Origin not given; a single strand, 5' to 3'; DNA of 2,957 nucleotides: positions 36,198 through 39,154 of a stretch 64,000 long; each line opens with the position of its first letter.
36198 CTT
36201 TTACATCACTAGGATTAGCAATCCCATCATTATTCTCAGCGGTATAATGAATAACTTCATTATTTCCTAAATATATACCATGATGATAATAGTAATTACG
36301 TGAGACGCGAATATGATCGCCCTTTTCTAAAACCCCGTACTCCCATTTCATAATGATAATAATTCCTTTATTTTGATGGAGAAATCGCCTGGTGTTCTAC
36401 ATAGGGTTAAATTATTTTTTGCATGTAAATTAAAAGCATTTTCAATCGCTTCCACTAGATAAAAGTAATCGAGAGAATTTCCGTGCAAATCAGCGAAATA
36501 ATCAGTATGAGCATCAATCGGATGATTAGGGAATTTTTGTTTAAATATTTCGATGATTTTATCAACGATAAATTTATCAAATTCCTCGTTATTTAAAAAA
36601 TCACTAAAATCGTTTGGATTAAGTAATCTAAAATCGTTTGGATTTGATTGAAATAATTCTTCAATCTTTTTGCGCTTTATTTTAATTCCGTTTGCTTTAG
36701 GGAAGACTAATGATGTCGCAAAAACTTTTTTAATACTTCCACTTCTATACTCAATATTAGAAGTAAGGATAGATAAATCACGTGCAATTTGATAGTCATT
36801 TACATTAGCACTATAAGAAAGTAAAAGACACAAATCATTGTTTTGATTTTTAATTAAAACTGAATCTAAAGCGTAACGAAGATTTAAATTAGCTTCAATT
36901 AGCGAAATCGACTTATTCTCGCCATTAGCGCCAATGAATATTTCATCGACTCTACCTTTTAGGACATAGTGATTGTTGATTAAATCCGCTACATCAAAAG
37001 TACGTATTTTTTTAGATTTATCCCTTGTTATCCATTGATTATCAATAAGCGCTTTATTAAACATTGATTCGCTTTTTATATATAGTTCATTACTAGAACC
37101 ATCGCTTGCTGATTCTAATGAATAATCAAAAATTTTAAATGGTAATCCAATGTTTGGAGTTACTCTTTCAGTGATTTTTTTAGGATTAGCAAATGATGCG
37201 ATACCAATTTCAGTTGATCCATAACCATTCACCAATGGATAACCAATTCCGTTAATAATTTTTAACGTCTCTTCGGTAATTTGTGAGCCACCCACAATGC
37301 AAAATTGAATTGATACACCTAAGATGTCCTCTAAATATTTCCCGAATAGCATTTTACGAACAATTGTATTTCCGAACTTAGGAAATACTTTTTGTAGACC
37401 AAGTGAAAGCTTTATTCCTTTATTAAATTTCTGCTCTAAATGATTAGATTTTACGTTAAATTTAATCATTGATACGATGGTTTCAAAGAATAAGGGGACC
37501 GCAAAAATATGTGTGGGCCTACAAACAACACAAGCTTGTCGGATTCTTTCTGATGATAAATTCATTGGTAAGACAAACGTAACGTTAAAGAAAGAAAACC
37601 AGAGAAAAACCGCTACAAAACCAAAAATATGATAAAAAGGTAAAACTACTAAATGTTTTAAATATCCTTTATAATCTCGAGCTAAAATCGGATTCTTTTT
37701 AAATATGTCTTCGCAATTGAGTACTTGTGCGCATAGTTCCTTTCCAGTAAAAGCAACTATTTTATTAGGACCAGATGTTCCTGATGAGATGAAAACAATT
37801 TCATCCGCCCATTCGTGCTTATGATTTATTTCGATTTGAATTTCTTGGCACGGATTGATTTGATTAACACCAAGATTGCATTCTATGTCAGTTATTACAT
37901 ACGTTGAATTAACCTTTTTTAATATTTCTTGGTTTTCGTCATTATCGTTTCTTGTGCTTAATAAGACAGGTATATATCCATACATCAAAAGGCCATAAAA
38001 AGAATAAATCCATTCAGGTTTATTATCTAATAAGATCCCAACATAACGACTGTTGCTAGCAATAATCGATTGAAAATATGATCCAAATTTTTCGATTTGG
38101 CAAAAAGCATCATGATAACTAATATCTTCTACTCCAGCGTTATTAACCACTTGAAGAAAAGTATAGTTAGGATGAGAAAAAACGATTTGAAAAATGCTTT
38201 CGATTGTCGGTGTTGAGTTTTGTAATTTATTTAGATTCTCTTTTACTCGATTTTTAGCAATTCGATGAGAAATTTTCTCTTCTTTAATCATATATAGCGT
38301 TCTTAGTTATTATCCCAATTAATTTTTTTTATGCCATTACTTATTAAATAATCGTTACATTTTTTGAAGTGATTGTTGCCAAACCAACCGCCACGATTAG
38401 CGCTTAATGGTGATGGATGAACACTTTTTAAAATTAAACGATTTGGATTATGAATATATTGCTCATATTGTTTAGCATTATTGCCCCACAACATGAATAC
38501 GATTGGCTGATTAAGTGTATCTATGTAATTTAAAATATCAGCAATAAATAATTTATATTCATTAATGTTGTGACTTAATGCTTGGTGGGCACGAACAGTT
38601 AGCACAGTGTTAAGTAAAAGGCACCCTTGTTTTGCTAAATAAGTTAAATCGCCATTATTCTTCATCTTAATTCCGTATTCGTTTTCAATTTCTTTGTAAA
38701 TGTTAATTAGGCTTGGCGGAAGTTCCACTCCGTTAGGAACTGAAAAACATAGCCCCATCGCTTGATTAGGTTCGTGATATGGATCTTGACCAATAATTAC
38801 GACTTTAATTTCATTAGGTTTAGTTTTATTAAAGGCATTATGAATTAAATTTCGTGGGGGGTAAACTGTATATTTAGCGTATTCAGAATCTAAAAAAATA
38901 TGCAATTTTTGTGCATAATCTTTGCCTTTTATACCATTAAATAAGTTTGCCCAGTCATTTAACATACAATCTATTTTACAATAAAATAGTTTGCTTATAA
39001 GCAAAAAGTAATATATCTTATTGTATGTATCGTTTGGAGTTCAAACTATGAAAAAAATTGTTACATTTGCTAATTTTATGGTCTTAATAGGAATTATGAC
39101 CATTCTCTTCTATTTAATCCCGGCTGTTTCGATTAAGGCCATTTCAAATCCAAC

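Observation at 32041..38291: Six-gene translationally coupled acyl-activation, carrier, acyltransferase and transporter operon: a split and expanded Aas/LplT-like lipid salvage module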

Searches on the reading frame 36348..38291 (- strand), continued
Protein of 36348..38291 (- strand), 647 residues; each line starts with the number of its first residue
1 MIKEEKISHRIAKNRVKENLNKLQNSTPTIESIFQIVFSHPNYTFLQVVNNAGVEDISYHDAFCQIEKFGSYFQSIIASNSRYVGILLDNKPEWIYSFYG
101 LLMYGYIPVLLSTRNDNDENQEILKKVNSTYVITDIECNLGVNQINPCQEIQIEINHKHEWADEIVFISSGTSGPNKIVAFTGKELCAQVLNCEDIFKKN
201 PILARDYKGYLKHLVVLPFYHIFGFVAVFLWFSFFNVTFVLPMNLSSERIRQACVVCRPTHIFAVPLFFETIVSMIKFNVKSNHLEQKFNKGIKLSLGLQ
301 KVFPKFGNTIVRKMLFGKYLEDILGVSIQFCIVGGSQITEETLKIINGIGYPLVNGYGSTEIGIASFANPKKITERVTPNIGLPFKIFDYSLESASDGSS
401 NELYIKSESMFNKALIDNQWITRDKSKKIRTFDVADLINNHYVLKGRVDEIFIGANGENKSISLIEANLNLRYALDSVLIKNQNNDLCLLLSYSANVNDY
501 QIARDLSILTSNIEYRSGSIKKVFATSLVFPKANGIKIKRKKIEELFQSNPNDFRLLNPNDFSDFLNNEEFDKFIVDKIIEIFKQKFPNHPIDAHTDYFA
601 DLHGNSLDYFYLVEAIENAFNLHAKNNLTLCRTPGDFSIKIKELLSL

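Call 44: search_solved_structures(query=A4, max_evalue=0.001)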
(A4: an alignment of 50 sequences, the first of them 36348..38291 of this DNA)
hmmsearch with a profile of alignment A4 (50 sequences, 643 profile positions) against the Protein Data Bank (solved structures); distinct sequences matched with E-value up to 0.001: 280 (the best 60 are shown).
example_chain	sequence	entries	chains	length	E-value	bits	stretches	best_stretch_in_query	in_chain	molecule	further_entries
5buq_A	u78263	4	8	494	1e-30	110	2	53-270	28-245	2-succinylbenzoate--CoA ligase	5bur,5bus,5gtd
5x8f_A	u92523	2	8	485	5.5e-30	107.6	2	53-270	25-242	2-succinylbenzoate--CoA ligase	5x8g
6mfz_A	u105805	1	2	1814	1.2e-28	103.1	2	327-615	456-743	Linear gramicidin synthase subunit A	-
9be3_A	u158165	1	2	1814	1.2e-28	103.1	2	327-615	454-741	Linear gramicidin synthase subunit A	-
9meh_A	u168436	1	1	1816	1.2e-28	103.1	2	327-615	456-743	Linear gramicidin synthase subunit A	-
9be4_A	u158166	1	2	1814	1.8e-27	99.3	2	327-614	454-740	Linear gramicidin synthase subunit A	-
6mfy_A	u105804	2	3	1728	6.6e-27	97.4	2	327-615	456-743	Linear gramicidin synthase subunit A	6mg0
7a9j_A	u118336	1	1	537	2.1e-25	92.5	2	320-545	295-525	Cfl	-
7a9i_A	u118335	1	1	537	5.1e-25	91.2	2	320-545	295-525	Cfl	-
3ipl_A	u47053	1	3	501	6.9e-25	90.8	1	332-542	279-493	2-succinylbenzoate--CoA ligase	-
2qvx_X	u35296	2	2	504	8.3e-21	77.3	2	56-273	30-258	4-Chlorobenzoate CoA Ligase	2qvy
4r0m_B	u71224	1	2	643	8.7e-21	77.2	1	358-637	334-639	McyG protein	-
2qvz_X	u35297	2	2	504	4e-20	75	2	56-273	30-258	4-Chlorobenzoate CoA Ligase/Synthetase | 4-Chlorobenzoate CoA Ligase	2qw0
3cw8_X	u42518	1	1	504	4.3e-20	74.9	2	56-273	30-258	4-chlorobenzoyl CoA ligase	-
1t5d_X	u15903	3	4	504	4.5e-20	74.8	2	56-273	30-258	4-chlorobenzoyl CoA ligase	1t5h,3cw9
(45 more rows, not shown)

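Call 53: predict_structure(alignment_id=A4)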
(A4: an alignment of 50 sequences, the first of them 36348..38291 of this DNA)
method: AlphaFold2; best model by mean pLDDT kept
length: 647 residues; sequences in the alignment: 50
mean_pLDDT: 87.9   pTM: 0.81
mean pLDDT of the five models: 87.9, 87.8, 86.5, 85.8, 84.9
residues with pLDDT >= 90: 331; 70-90: 278; 50-70: 38; < 50: 0
segments of 3 or more residues with pLDDT < 50: none
pLDDT, mean of each block of 10 residues (from residue 1): 79 88 96 97 96 94 98 94 96 98 98 88 95 94 94 91 93 79 96 80 76 93 91 93 85 93 86 84 89 96 89 92 90 80 95 91 89 89 91 83 94 94 93 88 83 71 80 88 85 86 89 84 92 73 89 91 73 89 86 83 69 85 65 87 76
secondary structure, 60 per line:
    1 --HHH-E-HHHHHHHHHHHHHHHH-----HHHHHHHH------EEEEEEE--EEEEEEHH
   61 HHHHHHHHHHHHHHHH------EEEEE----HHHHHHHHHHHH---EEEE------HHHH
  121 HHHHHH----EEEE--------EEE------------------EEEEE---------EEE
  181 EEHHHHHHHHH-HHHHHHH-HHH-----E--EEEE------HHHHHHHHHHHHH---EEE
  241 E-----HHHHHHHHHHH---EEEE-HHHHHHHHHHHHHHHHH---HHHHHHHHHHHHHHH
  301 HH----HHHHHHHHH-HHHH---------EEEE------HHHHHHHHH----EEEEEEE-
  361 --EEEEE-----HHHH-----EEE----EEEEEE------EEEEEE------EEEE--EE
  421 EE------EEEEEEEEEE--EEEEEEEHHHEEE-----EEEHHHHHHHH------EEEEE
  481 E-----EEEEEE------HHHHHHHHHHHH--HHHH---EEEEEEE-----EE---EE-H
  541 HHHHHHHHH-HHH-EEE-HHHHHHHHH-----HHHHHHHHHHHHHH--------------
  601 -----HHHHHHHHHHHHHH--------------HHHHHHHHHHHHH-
elements in order: H9-24 H30-37 E44-50 E53-58 H59-76 E83-87 H92-103 E107-110 H117-126 E131-134 E143-145 E164-168 E178-182 H183-191 H193-199 E212-215 H222-234 E238-241 H247-257 E261-264 H266-282 H286-302 H307-315 H317-320 E330-333 H340-348 E353-359 E363-367 H373-376 E382-384 E389-394 E401-406 E413-416 E419-422 E429-438 E441-447 E451-453 E459-461 H462-469 E476-481 E487-492 H499-510 H513-516 E520-526 H540-549 E555-557 H559-567 H573-586 H606-619 H634-646

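Call 56: fold_search(model_id=the predicted structure, library=pdb)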
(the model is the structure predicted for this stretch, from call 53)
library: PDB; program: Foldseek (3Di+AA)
matches with E <= 10: 1126; with E <= 0.001: 638
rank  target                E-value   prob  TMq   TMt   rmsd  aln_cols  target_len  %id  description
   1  4r0m_A                2.1e-24  1.00  0.62  0.63  13.1       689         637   14  Structure of McyG A-PCP complexed with phenylalanyl-adenylate (released 2015-04-15)
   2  3cw8                  1.1e-23  1.00  0.59  0.75   5.4       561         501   17  4-Chlorobenzoyl-CoA Ligase/Synthetase, bound to 4CBA-Adenylate (released 2008-09-02)
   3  5x8f_D                3.3e-23  1.00  0.50  0.65  10.0       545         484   16  Ternary complex structure of a double mutant I454RA456K of o-Succinylbenzoate CoA Synthetase (MenE) from Bacillus Subt (released 2017-06-07)
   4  4fut                  4.1e-23  1.00  0.56  0.70   6.2       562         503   13  Crystal structure of ATP bound MatB from Rhodopseudomonas palustris (released 2012-07-25)
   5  2qvx                  5.6e-23  1.00  0.60  0.76   5.0       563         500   16  4-Chlorobenzoyl-CoA Ligase/Synthetase, I303G mutation, bound to 3-Chlorobenzoate (released 2007-12-18)
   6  5gtd_A                7.0e-23  1.00  0.58  0.75   5.3       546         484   17  o-Succinylbenzoate CoA Synthetase (MenE) from Bacillus Subtilis in Complex with the Acyl-adenylate Intermediate OSB-AM (released 2017-01-04)
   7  5x8g_D                7.0e-23  1.00  0.51  0.67   9.8       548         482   17  Binary complex structure of a double mutant I454RA456K of o-Succinylbenzoate CoA Synthetase (MenE) from Bacillus Subti (released 2017-06-07)
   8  5wm4                  7.0e-23  1.00  0.50  0.60  10.0       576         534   14  Crystal Structure of CahJ in Complex with 6-Methylsalicyl Adenylate (released 2018-05-23)
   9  5bur_A                7.8e-23  1.00  0.57  0.75   5.6       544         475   16  O-succinylbenzoate Coenzyme A Synthetase (MenE) from Bacillus Subtilis, in Complex with ATP and Magnesium Ion (released 2015-08-26)
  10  5wm3                  8.6e-23  1.00  0.50  0.59  10.3       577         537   14  Crystal Structure of CahJ in Complex with Salicyl Adenylate (released 2018-05-23)
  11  5wm6                  1.0e-22  1.00  0.49  0.58  10.0       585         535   15  Crystal Structure of CahJ in Complex with Benzoyl Adenylate (released 2018-05-23)
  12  5ie2_A                1.2e-22  1.00  0.57  0.71   5.5       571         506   15  Crystal structure of a plant enzyme (released 2016-12-07)
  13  5x8f_A                1.2e-22  1.00  0.49  0.64  10.0       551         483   17  Ternary complex structure of a double mutant I454RA456K of o-Succinylbenzoate CoA Synthetase (MenE) from Bacillus Subt (released 2017-06-07)
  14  5buq_B                1.3e-22  1.00  0.48  0.64   8.8       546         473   16  Unliganded Form of O-succinylbenzoate Coenzyme A Synthetase (MenE) from Bacillus Subtilis, Solved at 1.98 Angstroms (released 2015-08-26)
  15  3cw9_A                1.3e-22  1.00  0.49  0.62  10.0       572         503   17  4-Chlorobenzoyl-CoA Ligase/Synthetase in the Thioester-forming Conformation, bound to 4-chlorophenacyl-CoA (released 2008-09-02)
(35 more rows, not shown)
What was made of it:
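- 36348..38291 (-): A-T ligase (647 aa). ANL adenylation domain at about residues 40-560 (36612-38174). In-cis carrier (T) domain at about residues 565-647 (36351-36599). Its best Foldseek hit is the McyG A-PCP didomain over the full length (calls 53, 56).
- The A-T ligase's closest folds are aryl or small-acid ligases and a PKS/NRPS loading didomain (calls 44, 56).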

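Call 61: find_encoding_contigs(protein=P0124, flank=8000, max_places=1)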
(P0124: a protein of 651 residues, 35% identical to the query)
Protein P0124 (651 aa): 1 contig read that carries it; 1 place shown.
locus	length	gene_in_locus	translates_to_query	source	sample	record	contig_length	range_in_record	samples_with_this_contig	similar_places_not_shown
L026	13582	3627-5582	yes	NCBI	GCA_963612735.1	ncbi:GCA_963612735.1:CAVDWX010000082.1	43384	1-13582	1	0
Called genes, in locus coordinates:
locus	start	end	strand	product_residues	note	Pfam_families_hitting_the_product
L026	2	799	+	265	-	?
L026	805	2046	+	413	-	PF00004:AAA, PF17866:AAA_lid_6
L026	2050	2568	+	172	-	PF04229:GrpB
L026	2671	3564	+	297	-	PF02645:DegV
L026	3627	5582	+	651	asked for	PF00501:AMP-binding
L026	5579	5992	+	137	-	PF04970:LRAT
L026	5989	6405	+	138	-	-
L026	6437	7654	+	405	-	-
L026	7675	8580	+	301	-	PF14397:ATPgrasp_ST (faint), PF02655:ATP-grasp_3, PF08443:RimK, PF03133:TTL (faint), PF02955:GSH-S_ATP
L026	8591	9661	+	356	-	PF00149:Metallophos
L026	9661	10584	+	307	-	-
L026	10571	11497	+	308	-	PF00849:PseudoU_synth_2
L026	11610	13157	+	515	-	PF07556:DUF1538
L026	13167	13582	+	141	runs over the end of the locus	-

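Call 62: find_encoding_contigs(protein=P0145, flank=8000, max_places=1)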
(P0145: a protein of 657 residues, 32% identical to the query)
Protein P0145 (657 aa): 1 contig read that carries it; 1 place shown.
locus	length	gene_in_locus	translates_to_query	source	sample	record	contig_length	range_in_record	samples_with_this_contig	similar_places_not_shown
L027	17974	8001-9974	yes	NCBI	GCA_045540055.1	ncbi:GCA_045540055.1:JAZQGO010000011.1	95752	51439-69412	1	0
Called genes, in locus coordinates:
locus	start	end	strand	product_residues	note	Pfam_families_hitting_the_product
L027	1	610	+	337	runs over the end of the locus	PF00535:Glycos_transf_2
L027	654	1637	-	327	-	PF02504:FA_synthesis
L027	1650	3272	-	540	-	PF02734:Dak2, PF21645:FakA-like_M, PF13684:FakA-like_C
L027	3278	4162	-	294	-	PF02645:DegV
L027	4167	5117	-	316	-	PF02645:DegV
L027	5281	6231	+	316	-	PF00561:Abhydrolase_1, PF12146:Hydrolase_4 (faint)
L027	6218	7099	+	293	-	PF03065:Glyco_hydro_57 (faint), PF01522:Polysacc_deac_1, PF10096:DUF2334, PF11959:DUF3473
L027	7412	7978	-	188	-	PF22624:AASDHPPT_N (weak), PF01648:ACPS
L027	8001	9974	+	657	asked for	PF00501:AMP-binding, PF00550:PP-binding (weak)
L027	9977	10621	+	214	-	PF01553:Acyltransferase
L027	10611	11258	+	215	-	PF01553:Acyltransferase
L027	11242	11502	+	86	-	PF00550:PP-binding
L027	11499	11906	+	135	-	PF04970:LRAT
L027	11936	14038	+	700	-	PF17389:Bac_rhamnosid6H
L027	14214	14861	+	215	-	PF01081:Aldolase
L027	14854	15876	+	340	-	PF00294:PfkB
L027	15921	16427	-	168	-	PF02559:CarD_TRCF_RID, PF21095:CarD_C (weak)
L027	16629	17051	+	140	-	-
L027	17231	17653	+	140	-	PF02381:MraZ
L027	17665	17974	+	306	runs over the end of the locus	PF01795:Methyltransf_5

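Call 63: find_encoding_contigs(protein=P0152, flank=8000, max_places=1)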
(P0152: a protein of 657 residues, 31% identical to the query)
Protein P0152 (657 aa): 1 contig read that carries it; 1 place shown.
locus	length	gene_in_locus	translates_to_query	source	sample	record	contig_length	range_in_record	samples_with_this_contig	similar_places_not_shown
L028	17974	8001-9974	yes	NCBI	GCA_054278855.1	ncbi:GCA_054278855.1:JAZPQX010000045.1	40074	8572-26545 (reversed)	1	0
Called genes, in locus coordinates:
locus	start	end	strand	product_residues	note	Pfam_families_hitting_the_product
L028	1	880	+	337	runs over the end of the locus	PF00535:Glycos_transf_2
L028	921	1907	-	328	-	PF02504:FA_synthesis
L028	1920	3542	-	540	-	PF02734:Dak2, PF21645:FakA-like_M, PF13684:FakA-like_C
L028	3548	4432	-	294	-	PF02645:DegV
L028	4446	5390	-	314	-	PF02645:DegV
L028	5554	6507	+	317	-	PF00561:Abhydrolase_1, PF12146:Hydrolase_4 (faint)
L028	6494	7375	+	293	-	PF01522:Polysacc_deac_1, PF10096:DUF2334 (weak), PF11959:DUF3473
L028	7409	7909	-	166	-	PF22624:AASDHPPT_N (weak), PF01648:ACPS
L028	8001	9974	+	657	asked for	PF00501:AMP-binding, PF00550:PP-binding (weak)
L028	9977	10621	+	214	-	PF01553:Acyltransferase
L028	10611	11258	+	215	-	PF01553:Acyltransferase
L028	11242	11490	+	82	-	PF00550:PP-binding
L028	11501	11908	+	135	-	PF04970:LRAT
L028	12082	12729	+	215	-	PF01081:Aldolase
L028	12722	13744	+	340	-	PF00294:PfkB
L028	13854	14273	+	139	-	-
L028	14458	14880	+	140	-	PF02381:MraZ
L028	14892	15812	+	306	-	PF01795:Methyltransf_5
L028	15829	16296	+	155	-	-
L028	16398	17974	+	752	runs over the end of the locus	PF03717:PBP_dimer, PF00905:Transpeptidase, PF03793:PASTA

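Call 76: search_protein_families(library=padloc, proteins=[window:36348-38291:-], max_evalue=0.001)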
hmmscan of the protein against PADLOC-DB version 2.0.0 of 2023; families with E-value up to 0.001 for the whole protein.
window:36348-38291:- (647 aa): 0 families

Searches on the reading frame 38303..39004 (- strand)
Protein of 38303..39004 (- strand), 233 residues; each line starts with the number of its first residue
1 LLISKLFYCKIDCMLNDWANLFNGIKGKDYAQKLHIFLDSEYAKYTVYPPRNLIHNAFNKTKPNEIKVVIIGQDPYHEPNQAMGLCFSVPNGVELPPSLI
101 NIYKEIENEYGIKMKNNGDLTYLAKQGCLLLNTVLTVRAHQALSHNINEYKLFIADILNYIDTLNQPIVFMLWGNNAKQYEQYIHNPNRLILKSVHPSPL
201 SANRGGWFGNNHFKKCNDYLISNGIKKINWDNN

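Call 3: search_protein_families(library=pfam, proteins=[window:38303-39004:-], max_evalue=0.01)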
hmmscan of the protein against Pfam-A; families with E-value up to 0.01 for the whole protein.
window:38303-39004:- (233 aa): 1 family
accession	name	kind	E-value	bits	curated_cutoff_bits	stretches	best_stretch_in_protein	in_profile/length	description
PF03167.25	UDG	-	4e-18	66.3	24.3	1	61-220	4-140/141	Uracil DNA glycosylase superfamily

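Call 4: search_protein_families(library=ncbifam, proteins=[window:38303-39004:-], max_evalue=0.01)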
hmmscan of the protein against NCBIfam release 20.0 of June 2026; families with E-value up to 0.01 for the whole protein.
window:38303-39004:- (233 aa): 5 families
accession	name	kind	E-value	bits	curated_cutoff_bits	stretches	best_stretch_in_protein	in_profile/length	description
NF003592.0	PRK05254.1-5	equivalog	1.8e-81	273.2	162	1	13-231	4-221/225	uracil-DNA glycosylase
NF003589.0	PRK05254.1-2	equivalog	4.5e-76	255.4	223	1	16-231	9-224/227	uracil-DNA glycosylase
TIGR00628.1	ung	equivalog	1e-66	224.8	185.75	1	17-222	3-207/210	uracil-DNA glycosylase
NF003591.1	PRK05254.1-4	equivalog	5.6e-60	202.5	237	1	16-221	3-207/208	uracil-DNA glycosylase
NF003588.0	PRK05254.1-1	equivalog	4.9e-49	166.9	143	1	14-231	10-223/225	uracil-DNA glycosylase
